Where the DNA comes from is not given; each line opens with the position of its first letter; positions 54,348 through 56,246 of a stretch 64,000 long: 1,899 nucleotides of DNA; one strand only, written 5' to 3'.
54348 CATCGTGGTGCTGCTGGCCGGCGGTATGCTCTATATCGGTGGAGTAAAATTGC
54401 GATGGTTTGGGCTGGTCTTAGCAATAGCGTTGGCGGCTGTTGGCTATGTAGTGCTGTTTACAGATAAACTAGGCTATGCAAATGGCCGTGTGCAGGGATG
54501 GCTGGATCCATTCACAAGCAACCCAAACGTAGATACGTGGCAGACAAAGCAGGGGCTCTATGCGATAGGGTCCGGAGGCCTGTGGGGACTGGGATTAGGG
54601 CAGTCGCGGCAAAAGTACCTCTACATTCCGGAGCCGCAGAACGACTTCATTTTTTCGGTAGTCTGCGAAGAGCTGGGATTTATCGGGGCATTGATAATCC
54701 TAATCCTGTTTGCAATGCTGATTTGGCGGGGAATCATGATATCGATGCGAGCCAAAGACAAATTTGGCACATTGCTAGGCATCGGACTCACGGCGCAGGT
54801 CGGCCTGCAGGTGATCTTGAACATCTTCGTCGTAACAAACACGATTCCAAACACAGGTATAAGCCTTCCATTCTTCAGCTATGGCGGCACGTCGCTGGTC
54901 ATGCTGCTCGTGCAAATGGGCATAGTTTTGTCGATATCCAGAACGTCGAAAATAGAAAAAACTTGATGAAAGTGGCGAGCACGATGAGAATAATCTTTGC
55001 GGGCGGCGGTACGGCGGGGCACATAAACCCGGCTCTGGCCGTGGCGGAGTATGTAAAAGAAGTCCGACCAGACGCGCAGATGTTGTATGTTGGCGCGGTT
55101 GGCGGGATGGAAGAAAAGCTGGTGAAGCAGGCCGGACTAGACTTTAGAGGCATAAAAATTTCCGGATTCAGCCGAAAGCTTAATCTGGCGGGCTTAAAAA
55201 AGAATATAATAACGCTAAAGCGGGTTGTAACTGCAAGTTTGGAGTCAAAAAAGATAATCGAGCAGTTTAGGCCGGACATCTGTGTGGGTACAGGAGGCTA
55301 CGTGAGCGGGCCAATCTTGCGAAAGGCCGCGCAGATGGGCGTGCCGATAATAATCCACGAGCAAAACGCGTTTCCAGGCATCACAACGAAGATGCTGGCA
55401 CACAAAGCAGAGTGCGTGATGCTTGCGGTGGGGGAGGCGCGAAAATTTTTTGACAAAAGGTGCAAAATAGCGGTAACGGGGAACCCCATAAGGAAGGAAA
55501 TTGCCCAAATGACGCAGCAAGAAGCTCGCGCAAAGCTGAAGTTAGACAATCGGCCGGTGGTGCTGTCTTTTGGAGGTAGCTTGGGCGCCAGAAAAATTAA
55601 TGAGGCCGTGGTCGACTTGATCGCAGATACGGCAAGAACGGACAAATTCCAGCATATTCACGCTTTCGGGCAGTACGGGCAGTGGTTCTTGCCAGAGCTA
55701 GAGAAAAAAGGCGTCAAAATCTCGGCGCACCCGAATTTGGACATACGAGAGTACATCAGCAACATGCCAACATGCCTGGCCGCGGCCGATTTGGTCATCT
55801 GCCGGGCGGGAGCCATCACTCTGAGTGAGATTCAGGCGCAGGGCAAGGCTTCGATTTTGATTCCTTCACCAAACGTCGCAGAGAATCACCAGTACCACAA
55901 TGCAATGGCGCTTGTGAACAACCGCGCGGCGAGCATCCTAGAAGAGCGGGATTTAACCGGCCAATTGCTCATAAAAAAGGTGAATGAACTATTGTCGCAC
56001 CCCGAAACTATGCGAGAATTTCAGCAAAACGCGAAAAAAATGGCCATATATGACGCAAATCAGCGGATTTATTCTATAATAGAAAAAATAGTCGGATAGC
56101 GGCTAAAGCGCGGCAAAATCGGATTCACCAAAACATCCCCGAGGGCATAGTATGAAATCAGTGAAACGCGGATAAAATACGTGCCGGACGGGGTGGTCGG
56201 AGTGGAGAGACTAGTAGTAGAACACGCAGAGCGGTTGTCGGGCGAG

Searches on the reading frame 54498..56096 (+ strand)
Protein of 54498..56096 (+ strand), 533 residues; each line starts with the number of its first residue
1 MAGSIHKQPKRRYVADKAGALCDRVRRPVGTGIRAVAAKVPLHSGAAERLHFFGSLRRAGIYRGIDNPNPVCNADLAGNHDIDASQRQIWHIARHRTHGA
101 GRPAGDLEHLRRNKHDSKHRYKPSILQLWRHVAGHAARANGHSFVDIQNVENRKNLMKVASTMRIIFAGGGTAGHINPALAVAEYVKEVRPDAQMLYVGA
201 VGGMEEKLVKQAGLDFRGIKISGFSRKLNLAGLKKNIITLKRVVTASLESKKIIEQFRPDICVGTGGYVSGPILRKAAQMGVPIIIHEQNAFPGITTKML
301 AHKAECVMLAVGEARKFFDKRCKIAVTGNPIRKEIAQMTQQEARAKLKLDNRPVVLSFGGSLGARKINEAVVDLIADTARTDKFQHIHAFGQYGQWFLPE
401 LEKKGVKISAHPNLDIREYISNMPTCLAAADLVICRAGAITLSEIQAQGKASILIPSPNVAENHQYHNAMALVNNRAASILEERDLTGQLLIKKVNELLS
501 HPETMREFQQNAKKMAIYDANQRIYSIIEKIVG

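Call 38: search_protein_families(library=pfam, proteins=[window:54498-56096:+], max_evalue=0.00001)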
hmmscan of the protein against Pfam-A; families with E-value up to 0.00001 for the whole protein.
window:54498-56096:+ (533 aa): 2 families
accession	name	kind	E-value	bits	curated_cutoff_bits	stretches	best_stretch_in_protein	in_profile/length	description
PF04101.22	Glyco_tran_28_C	-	4.7e-34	118.3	22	1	355-523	2-165/166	Glycosyltransferase family 28 C-terminal domain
PF03033.26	Glyco_transf_28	-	4.8e-34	117.9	26.2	1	165-308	1-138/139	Glycosyltransferase family 28 N-terminal domain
